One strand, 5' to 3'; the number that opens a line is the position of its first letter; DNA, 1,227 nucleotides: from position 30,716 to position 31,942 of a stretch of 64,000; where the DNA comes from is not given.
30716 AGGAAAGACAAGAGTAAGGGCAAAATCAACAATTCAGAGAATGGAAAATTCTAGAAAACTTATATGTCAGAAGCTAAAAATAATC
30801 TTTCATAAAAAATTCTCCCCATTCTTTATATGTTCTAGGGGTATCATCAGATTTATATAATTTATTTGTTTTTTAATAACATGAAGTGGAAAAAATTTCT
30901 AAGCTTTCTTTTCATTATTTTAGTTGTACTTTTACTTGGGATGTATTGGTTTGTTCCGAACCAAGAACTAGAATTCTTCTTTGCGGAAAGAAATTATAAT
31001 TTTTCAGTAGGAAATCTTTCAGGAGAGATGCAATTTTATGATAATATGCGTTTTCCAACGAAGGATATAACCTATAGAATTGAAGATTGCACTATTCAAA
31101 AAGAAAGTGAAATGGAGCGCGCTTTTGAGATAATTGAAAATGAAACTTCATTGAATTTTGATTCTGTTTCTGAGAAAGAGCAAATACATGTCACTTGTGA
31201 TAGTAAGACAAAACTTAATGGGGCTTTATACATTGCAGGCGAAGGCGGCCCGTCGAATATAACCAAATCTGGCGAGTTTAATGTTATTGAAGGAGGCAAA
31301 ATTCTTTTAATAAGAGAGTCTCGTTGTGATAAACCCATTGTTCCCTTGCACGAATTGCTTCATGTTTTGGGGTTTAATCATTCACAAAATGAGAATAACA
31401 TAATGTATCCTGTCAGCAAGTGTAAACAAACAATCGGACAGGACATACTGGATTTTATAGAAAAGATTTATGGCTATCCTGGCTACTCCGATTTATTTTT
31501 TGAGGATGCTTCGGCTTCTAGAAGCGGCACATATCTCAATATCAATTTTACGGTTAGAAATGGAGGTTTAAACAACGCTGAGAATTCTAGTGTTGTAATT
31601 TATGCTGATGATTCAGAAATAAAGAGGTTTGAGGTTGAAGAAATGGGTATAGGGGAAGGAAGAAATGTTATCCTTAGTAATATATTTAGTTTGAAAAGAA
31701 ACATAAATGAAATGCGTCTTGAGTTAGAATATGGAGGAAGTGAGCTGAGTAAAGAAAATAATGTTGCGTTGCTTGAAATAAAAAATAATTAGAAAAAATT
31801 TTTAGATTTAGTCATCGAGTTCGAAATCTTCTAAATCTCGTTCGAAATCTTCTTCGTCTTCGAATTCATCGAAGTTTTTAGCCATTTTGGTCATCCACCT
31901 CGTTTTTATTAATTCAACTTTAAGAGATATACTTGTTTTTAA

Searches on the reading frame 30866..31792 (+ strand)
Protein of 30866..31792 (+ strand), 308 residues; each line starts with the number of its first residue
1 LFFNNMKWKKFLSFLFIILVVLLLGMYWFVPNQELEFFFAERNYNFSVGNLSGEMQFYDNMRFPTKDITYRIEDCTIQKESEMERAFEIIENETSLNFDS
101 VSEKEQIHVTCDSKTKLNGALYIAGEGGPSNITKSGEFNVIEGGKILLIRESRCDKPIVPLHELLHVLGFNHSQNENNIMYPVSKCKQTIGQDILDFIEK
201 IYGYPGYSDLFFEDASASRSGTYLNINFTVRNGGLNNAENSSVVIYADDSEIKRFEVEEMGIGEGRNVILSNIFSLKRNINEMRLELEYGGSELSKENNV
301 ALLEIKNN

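Call 71: search_protein_families(library=pfam, proteins=[window:30866-31792:+], max_evalue=0.0001)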
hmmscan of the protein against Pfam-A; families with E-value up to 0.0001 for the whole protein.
window:30866-31792:+ (308 aa): 3 families
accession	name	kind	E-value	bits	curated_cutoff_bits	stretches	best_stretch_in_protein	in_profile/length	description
PF00413.30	Peptidase_M10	-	2.3e-10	41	24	1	65-203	4-159/159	Matrixin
PF01400.30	Astacin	-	1e-06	29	22.5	1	63-177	2-99/189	Astacin (Peptidase family M12A)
PF07705.17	CARDB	-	1.5e-06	28.8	22.7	1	216-287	13-83/101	CARDB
